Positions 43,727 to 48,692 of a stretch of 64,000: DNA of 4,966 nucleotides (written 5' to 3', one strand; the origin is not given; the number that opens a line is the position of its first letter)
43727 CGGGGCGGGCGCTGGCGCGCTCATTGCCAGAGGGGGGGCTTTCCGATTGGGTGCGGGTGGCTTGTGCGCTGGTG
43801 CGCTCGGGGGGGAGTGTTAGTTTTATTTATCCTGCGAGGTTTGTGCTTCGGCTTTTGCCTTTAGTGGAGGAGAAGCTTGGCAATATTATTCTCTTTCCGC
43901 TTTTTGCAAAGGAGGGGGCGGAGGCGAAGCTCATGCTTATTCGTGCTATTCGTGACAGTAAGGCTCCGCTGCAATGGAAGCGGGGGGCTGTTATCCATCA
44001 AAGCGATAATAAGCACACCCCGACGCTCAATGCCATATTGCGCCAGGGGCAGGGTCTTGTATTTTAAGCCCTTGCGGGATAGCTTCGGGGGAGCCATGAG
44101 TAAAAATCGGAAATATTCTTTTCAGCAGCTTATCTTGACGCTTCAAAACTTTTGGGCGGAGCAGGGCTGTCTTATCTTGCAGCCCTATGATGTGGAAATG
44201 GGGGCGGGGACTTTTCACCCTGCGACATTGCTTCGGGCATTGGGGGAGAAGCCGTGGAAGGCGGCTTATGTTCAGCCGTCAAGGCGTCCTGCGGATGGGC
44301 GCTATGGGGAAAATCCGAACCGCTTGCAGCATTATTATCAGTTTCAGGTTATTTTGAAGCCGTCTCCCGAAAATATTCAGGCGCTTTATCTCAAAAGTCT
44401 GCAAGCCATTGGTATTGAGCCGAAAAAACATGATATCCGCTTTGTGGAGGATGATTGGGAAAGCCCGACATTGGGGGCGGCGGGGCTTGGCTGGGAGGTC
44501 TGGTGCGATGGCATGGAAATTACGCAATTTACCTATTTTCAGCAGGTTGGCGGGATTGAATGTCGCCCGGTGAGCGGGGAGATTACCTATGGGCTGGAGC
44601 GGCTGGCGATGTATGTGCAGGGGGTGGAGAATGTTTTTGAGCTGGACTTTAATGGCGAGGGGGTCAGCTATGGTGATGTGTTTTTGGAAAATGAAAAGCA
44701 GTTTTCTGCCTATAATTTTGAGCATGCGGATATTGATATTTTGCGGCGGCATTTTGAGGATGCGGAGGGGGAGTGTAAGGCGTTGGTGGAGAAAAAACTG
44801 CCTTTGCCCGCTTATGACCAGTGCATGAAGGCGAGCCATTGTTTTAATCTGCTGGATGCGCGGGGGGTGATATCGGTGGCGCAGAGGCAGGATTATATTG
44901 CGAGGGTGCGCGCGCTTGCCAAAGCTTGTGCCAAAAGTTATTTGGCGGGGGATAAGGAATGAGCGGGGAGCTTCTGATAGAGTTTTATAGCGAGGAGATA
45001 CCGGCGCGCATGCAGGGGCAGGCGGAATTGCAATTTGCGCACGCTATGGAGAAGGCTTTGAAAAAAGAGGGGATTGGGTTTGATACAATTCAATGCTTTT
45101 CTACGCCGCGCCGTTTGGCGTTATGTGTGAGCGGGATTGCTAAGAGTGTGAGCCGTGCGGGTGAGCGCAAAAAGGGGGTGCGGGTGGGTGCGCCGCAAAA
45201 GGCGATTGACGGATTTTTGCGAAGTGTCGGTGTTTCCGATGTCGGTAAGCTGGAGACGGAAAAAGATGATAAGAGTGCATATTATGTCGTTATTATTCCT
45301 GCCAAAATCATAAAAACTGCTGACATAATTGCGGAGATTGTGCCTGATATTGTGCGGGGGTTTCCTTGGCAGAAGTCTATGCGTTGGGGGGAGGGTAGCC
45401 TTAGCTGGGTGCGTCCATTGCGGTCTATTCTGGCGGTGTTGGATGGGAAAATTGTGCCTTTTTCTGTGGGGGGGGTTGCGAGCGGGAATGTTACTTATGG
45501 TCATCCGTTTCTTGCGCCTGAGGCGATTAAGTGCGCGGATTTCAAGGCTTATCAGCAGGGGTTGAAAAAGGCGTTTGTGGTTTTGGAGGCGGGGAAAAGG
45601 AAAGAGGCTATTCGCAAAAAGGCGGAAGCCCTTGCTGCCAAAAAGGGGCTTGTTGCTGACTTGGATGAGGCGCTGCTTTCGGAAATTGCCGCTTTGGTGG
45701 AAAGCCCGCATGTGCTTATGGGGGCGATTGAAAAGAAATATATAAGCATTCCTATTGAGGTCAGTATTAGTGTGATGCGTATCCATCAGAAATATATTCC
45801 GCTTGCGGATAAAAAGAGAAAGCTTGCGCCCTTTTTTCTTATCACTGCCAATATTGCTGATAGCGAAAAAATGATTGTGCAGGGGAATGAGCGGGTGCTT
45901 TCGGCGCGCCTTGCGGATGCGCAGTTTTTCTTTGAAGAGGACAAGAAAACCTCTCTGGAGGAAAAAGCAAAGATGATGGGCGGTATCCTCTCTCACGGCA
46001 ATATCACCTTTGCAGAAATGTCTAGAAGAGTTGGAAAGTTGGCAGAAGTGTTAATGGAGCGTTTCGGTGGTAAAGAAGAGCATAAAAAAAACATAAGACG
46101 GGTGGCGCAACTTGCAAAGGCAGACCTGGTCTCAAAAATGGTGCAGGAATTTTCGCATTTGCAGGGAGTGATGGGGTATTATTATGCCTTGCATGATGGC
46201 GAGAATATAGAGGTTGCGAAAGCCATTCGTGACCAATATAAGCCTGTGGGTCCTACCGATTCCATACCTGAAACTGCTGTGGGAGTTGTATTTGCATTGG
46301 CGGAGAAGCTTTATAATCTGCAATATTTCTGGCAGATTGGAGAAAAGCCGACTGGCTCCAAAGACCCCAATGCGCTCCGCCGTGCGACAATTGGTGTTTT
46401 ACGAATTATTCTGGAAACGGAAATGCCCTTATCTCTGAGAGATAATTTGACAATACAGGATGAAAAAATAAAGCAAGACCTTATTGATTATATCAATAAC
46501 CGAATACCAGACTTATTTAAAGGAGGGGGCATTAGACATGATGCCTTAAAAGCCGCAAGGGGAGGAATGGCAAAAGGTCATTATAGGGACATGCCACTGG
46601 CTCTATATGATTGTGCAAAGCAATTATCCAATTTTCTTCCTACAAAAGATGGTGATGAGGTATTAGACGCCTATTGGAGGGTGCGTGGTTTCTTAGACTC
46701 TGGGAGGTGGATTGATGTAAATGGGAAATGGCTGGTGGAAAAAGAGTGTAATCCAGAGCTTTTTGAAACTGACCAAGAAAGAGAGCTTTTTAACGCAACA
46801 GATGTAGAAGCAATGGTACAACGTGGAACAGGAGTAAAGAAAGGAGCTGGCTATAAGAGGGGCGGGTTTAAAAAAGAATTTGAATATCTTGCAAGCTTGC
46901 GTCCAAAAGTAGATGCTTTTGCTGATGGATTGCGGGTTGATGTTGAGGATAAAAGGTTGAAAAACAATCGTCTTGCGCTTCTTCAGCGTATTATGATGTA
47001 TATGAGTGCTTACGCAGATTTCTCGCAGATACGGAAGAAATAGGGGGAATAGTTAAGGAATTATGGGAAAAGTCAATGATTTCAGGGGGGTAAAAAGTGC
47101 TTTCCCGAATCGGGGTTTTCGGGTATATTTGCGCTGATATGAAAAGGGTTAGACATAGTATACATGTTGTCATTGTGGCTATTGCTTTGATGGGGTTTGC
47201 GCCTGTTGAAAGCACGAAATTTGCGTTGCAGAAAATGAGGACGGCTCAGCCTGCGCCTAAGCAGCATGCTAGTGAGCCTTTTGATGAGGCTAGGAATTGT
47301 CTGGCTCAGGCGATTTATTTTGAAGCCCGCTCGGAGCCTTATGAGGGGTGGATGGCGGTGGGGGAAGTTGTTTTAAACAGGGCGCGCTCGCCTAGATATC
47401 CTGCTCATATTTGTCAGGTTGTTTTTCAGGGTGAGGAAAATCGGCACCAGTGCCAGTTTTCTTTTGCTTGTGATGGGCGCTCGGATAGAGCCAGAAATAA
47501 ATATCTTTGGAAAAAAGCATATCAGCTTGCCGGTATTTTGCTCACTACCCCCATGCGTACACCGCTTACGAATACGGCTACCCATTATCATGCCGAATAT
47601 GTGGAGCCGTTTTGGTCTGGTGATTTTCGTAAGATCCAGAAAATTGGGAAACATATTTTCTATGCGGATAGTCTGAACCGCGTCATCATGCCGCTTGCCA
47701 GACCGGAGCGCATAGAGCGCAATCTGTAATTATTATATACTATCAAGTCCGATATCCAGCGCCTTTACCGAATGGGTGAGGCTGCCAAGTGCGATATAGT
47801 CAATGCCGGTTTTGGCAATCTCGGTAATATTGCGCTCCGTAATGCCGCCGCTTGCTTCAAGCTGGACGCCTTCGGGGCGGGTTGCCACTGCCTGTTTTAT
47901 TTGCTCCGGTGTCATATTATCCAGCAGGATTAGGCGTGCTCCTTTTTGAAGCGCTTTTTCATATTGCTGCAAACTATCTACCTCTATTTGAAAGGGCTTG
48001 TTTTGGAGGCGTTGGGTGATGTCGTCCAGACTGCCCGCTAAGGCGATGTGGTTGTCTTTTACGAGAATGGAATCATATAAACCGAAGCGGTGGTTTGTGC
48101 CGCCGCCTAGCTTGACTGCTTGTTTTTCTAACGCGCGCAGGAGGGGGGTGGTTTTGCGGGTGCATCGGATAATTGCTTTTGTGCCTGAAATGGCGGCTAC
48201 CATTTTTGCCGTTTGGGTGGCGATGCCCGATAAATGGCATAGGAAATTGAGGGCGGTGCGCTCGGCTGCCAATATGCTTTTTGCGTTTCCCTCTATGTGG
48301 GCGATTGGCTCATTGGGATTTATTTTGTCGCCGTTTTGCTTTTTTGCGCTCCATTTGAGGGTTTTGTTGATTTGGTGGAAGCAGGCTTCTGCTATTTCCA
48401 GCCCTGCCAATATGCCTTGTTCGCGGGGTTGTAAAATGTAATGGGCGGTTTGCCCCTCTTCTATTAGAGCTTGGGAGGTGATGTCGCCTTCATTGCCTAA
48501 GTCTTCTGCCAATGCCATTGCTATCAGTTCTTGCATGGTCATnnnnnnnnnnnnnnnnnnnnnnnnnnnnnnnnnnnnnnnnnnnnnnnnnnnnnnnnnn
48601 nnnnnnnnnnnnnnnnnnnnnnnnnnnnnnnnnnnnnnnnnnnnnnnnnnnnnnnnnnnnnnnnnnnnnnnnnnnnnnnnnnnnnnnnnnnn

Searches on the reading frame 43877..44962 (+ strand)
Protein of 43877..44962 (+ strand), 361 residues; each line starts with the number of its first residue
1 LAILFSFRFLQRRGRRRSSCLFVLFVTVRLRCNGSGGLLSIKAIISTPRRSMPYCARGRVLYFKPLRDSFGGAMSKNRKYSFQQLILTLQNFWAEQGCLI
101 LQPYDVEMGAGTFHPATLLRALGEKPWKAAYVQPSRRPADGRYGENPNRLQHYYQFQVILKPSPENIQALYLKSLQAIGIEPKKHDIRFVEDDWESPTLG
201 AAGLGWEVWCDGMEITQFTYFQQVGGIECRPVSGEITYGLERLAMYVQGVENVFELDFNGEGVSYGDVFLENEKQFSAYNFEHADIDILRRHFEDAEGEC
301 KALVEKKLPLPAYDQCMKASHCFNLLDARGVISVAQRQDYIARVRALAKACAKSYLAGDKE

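Call 49: search_protein_families(library=pfam, proteins=[window:43877-44962:+], max_evalue=0.001)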
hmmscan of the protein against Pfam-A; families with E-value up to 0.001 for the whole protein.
window:43877-44962:+ (361 aa): 1 family
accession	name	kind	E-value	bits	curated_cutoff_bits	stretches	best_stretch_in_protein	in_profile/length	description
PF02091.20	tRNA-synt_2e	-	3.3e-150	499.4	27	1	82-357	1-275/278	Glycyl-tRNA synthetase alpha subunit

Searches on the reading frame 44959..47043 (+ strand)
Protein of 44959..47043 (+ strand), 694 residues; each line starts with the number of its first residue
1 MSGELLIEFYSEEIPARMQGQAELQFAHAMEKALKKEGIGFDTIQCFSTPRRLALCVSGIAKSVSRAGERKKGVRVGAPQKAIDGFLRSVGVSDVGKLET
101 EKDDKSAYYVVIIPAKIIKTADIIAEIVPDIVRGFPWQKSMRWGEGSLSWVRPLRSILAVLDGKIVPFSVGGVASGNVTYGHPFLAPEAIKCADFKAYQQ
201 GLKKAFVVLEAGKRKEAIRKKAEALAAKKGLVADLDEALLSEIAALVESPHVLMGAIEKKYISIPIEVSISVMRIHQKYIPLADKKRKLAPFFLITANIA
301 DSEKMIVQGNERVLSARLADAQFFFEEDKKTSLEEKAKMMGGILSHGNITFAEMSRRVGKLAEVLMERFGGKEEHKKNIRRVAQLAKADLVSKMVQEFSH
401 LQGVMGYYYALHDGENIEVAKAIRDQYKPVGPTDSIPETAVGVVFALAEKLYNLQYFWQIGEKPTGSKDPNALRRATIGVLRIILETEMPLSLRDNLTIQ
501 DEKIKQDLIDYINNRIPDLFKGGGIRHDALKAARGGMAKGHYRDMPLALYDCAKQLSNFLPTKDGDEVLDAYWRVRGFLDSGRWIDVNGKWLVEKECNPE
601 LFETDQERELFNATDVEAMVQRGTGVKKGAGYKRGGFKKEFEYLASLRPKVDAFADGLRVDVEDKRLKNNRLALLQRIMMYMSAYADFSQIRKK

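Call 50: search_protein_families(library=pfam, proteins=[window:44959-47043:+], max_evalue=0.001)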
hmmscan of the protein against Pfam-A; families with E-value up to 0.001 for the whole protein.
window:44959-47043:+ (694 aa): 1 family
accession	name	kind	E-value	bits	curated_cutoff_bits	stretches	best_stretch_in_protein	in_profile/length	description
PF02092.22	tRNA_synt_2f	-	6.7e-162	540.6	29.2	1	5-533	1-534/536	Glycyl-tRNA synthetase beta subunit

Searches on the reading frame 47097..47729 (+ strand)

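Call 50: search_protein_families(library=pfam, proteins=[window:47097-47729:+], max_evalue=0.001)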
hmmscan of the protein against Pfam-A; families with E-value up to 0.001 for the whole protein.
window:47097-47729:+ (210 aa): 1 family
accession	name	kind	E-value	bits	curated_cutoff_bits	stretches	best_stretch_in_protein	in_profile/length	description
PF07486.17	Hydrolase_2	-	1.6e-24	86.8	27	1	79-189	1-100/100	Cell Wall Hydrolase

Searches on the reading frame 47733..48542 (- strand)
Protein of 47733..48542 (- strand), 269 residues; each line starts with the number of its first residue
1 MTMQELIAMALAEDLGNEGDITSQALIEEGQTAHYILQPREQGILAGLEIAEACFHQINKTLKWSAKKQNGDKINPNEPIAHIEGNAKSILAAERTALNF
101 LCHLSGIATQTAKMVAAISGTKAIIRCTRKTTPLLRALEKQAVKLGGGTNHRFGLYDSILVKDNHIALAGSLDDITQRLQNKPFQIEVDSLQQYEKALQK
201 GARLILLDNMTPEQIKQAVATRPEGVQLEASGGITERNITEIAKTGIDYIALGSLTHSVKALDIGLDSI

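Call 50: search_protein_families(library=pfam, proteins=[window:47733-48542:-], max_evalue=0.001)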
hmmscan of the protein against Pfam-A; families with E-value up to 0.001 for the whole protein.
window:47733-48542:- (269 aa): 2 families
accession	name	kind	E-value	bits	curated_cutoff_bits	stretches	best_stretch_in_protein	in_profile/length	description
PF01729.25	QRPTase_C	-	1.3e-55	188.1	23.1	1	107-267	1-169/169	Quinolinate phosphoribosyl transferase, C-terminal domain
PF02749.22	QRPTase_N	-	3.8e-21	75.5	27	1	20-105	1-82/82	Quinolinate phosphoribosyl transferase, N-terminal domain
